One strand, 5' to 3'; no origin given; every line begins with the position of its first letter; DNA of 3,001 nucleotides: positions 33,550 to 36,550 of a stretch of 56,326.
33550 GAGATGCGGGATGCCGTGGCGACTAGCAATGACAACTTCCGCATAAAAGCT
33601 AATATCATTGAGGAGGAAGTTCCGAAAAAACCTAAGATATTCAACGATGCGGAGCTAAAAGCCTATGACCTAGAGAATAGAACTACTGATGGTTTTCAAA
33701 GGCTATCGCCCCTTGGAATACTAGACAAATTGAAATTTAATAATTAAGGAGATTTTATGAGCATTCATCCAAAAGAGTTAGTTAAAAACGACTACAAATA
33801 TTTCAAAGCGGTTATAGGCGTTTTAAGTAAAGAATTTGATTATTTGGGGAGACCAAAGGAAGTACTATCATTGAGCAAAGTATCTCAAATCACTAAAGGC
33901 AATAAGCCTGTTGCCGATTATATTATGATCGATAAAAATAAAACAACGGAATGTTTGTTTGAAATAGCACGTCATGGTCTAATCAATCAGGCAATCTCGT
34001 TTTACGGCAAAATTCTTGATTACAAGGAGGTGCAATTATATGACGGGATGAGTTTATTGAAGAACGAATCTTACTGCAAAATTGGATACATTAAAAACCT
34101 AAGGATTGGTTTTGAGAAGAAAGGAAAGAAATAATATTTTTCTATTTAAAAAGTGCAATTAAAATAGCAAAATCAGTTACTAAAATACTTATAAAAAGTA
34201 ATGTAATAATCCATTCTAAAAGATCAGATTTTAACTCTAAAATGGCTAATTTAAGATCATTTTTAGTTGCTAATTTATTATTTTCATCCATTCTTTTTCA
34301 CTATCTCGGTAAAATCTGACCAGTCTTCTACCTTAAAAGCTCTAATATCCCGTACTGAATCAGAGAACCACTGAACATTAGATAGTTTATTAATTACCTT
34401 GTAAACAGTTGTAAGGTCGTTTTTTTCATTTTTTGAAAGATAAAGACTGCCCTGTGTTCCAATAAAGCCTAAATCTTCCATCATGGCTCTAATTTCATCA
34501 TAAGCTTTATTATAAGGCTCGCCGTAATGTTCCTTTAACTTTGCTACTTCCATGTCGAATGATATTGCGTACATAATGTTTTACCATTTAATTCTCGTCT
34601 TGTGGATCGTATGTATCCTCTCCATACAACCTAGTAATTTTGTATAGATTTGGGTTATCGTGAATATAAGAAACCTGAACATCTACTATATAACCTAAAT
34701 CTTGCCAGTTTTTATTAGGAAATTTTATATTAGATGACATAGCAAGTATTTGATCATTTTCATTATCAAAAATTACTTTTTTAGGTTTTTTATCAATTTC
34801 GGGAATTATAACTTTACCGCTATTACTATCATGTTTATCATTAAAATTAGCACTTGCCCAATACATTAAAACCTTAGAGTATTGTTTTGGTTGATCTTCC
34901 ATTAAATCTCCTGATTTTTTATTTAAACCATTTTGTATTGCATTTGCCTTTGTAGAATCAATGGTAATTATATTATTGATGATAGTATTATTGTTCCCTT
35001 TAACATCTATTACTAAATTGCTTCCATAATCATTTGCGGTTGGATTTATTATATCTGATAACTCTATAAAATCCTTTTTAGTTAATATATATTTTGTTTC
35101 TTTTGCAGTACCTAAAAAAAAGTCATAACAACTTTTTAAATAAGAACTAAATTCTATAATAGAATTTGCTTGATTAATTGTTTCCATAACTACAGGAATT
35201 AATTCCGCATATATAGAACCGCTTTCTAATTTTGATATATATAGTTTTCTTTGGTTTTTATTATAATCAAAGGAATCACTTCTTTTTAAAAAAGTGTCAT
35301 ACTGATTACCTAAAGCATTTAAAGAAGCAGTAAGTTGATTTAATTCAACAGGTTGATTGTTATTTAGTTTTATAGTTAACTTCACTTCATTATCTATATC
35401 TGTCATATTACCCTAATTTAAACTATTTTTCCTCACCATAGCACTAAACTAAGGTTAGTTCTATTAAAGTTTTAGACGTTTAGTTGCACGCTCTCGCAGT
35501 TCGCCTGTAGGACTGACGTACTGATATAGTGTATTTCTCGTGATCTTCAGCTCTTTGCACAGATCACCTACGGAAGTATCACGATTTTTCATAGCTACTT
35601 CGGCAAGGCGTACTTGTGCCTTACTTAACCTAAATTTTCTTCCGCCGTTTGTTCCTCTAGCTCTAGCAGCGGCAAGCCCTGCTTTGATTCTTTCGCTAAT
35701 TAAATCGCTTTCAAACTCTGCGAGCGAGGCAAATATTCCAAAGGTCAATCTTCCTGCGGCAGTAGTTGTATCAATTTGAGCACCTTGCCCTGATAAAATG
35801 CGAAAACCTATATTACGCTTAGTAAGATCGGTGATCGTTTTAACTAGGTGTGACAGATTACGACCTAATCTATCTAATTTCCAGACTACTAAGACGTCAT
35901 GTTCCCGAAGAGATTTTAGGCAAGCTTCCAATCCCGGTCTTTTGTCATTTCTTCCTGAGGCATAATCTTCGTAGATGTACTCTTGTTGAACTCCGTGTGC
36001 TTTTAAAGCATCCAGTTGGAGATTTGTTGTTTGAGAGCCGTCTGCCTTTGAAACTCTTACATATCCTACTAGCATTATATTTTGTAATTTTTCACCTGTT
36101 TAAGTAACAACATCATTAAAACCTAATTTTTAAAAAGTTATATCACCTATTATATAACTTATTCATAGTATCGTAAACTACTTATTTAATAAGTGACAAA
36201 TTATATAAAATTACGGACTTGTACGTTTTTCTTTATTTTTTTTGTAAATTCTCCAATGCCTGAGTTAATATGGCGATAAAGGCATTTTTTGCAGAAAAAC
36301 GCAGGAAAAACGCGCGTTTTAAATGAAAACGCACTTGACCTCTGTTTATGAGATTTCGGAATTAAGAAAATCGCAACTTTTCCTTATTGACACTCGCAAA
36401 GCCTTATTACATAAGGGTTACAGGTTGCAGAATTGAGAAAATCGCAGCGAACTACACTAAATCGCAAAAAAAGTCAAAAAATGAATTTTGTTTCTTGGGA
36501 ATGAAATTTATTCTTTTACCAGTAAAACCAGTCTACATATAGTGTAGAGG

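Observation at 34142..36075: VapD embedded in a four-gene operon with a resolvase, an orphan 272-aa protein and a 49-aa tail-anchored peptide, with no VapX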

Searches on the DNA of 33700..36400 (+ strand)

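Call 7: search_dna_similar(query=window:33700-36400:+, collection=plasmids, mode=near, max_rows=25)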
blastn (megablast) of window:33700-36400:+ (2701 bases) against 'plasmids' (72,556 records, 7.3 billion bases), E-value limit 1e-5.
Records with a match: 1; places in all: 1; records where one place covers at least 80% of the query: 0.
Best place of each record, by identity: 90-95% 1.
By first word of the organism name: Candidatus 1.
By predicted mobility (MOB-suite, as given by PLSDB): non-mobilizable 1.
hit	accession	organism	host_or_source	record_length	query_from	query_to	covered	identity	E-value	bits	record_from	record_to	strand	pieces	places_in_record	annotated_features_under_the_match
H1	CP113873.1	Candidatus Megaera polyxenophila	Euplotes woodruffi,mixed host and ...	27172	591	878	11%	91.7%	8e-108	399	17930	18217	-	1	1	VapD family protein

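Call 8: search_dna_similar(query=window:33700-36400:+, collection=phages, mode=near, max_rows=25)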
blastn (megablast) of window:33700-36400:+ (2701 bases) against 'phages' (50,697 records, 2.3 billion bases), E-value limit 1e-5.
No match.

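Call 9: get_annotated_region(hit=H1, flank=6000)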
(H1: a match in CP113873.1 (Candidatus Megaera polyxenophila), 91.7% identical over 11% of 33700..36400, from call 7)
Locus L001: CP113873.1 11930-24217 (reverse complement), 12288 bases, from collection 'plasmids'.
description: Candidatus Megaera polyxenophila strain NDG2 plasmid unnamed6, complete sequence
organism: Candidatus Megaera polyxenophila (NCBI taxid 988779)
taxonomy: Bacteria; Pseudomonadota; Alphaproteobacteria; Rickettsiales; Rickettsiaceae; Candidatus Megaera; Candidatus Megaera polyxenophila
host: -; source: Euplotes woodruffi,mixed host and symbiont culture; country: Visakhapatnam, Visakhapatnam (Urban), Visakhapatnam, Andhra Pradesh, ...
typing (MOB-suite, as given by PLSDB): non-mobilizable
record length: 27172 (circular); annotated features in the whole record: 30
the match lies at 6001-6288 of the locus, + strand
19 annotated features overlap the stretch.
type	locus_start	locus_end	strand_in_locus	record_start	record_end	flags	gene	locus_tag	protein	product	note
CDS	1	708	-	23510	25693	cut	-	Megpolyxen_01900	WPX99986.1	hypothetical protein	-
CDS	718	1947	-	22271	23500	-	-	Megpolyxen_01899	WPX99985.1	hypothetical protein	-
CDS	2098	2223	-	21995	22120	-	-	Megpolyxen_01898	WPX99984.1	hypothetical protein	-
CDS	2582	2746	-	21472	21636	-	-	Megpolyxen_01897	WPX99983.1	hypothetical protein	-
CDS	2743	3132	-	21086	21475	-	-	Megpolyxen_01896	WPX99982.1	hypothetical protein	-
CDS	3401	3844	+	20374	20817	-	-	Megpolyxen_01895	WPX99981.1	ProQ domain-containing protein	-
CDS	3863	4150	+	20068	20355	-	-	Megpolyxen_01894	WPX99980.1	hypothetical protein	-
CDS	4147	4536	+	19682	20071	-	-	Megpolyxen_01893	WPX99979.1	hypothetical protein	-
CDS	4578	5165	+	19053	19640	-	-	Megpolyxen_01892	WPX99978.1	hypothetical protein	-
CDS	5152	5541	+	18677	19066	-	-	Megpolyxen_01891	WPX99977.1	hypothetical protein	-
CDS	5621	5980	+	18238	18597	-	-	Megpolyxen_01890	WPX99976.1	hypothetical protein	-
CDS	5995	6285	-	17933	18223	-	-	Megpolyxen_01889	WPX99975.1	VapD family protein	-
CDS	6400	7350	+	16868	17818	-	-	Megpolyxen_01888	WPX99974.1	PD-(D/E)XK nuclease family transposase domain protein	-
CDS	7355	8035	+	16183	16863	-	-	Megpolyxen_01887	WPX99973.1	Putative SpoT-like (p)ppGpp synthetase domain protein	-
CDS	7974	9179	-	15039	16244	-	-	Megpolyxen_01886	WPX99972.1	MFS transporter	-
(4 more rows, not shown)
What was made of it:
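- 34284..34574 (-): vapD: a Cas2-like VapD nuclease of the H. pylori HP0315 (stand-alone) type, with Asp7 and Ser43 conserved. A 288-bp match at 91.7% to a Megaera plasmid covers the gene alone (calls 7, 9).
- The Megaera plasmid has vapD alone (calls 7, 9).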

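Call 90: search_rna_families(sources=[L046, L036, L053], threshold=evalue, max_evalue=0.1)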
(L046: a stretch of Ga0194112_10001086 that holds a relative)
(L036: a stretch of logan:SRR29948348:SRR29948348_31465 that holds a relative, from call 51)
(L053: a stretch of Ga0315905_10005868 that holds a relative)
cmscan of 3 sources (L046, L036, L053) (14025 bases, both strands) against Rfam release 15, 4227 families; matches with E-value up to 0.1: 0.
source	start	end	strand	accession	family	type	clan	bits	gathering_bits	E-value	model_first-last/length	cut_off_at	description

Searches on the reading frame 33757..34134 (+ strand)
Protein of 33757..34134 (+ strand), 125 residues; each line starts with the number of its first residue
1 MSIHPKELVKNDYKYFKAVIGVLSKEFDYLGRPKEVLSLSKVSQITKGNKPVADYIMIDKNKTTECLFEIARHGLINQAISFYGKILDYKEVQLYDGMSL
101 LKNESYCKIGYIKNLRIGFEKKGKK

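Call 4: search_protein_families(library=pfam, proteins=[window:33757-34134:+], max_evalue=1)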
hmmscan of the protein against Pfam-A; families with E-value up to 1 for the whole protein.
window:33757-34134:+ (125 aa): 0 families

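Call 5: search_protein_families(library=padloc, proteins=[window:33757-34134:+], max_evalue=1)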
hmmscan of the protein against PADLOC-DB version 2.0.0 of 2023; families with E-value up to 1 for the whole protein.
window:33757-34134:+ (125 aa): 0 families

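Call 6: search_protein_families(library=ncbifam, proteins=[window:33757-34134:+], max_evalue=1)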
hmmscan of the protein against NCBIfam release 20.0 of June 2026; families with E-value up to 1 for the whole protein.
window:33757-34134:+ (125 aa): 0 families

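Call 43: search_protein_families(library=phrogs, proteins=[window:33757-34134:+], max_evalue=0.01)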
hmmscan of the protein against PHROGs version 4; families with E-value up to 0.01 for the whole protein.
window:33757-34134:+ (125 aa): 0 families
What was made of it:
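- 33757..34134 (+): 125-aa variable island gene of unknown function, convergent with the 49-aa ORF (7-nt gap). Present in some relatives and absent in others. No family hit (calls 4-6, 43).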

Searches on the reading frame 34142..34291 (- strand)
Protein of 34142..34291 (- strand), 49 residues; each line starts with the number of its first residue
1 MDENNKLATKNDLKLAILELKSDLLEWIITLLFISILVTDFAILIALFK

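Call 4: search_protein_families(library=pfam, proteins=[window:34142-34291:-], max_evalue=1)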
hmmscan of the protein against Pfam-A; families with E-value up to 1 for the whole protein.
window:34142-34291:- (49 aa): 0 families

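Call 5: search_protein_families(library=padloc, proteins=[window:34142-34291:-], max_evalue=1)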
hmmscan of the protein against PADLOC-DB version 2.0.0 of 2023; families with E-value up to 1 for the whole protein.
window:34142-34291:- (49 aa): 0 families

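Call 6: search_protein_families(library=ncbifam, proteins=[window:34142-34291:-], max_evalue=1)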
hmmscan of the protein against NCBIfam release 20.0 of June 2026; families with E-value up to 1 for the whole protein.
window:34142-34291:- (49 aa): 0 families

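Call 43: search_protein_families(library=phrogs, proteins=[window:34142-34291:-], max_evalue=0.01)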
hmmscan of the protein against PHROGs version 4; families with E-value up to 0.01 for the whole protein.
window:34142-34291:- (49 aa): 0 families

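Call 48: find_homologous_proteins(query=window:34145-34291:-, max_evalue=10)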
Query seq(49 aa) (49 aa): 5 proteins with E <= 10 among 5 candidates.
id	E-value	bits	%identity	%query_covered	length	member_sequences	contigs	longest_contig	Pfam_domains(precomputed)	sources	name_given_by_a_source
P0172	1.3e-20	88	100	100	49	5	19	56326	-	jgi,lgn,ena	jgi:hypothetical protein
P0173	3.3e-16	75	86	100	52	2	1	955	-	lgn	-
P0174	2.0e-13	66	86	71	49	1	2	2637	-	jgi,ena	-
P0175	1.2e-8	52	67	84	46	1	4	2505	-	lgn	-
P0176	5.3e-8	50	67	84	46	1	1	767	-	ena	-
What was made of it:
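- Checked: It has diverged homologues at 67-86% identity (call 48).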

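Call 51: find_encoding_contigs(protein=P0175, flank=3000, max_places=4)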
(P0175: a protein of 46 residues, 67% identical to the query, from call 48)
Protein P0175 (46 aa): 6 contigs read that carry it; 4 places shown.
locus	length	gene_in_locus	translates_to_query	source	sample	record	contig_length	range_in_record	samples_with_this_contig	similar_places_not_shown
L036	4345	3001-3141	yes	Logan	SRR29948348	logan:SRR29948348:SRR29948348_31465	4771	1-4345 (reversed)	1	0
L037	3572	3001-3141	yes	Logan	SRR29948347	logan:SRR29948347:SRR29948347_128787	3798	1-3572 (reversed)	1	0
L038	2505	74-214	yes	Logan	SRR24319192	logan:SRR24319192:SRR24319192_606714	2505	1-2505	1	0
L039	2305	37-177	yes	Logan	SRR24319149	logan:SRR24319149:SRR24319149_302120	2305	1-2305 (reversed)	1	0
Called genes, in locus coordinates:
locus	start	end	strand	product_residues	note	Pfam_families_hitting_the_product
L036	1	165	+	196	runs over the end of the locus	?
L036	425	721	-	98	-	-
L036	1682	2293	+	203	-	PF00239:Resolvase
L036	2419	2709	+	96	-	PF07798:CCDC90-like (weak)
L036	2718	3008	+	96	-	-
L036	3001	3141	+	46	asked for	-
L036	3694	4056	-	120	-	-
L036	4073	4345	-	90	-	?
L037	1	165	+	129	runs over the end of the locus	?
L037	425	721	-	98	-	-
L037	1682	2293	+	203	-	PF00239:Resolvase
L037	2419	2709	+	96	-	PF07798:CCDC90-like (weak)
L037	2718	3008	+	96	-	-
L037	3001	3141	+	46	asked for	-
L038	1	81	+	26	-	?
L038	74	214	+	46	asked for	-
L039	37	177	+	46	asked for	-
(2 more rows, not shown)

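Call 52: find_encoding_contigs(protein=P0174, flank=3000, max_places=3)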
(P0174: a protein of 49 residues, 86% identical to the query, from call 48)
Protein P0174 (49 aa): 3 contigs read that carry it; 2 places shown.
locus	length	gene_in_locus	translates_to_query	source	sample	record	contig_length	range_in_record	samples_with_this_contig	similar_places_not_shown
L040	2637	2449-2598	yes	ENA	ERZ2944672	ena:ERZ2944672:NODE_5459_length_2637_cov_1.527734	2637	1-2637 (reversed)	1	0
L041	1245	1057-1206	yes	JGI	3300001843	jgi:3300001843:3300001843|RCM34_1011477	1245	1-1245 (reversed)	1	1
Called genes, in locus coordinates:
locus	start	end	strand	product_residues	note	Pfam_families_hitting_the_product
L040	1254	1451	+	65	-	-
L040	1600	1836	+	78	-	-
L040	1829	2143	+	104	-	-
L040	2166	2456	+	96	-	-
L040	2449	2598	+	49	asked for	-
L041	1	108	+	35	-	?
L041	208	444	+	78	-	-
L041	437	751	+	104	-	-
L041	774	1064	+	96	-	-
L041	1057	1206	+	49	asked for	-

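Call 53: find_encoding_contigs(protein=P0173, flank=3000, max_places=2)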
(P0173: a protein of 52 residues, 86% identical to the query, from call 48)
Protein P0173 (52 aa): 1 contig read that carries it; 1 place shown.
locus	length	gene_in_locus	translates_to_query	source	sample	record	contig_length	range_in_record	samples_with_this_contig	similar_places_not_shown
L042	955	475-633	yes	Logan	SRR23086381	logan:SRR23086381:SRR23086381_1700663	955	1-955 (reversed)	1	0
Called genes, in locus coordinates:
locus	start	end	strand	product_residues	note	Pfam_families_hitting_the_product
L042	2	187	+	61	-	?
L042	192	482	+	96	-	-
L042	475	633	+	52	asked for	-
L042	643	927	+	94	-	-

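Call 97: search_solved_structures(query=window:34145-34291:-, max_evalue=10)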
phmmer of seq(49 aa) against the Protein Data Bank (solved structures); distinct sequences matched with E-value up to 10: 1.
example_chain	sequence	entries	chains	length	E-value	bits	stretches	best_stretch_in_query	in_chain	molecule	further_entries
12ki_A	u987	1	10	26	0.86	13.6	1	23-44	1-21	Proton channel LLQL I13S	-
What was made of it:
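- Tried and rejected: Rejected: no PDB hit other than a designed channel peptide (call 97).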
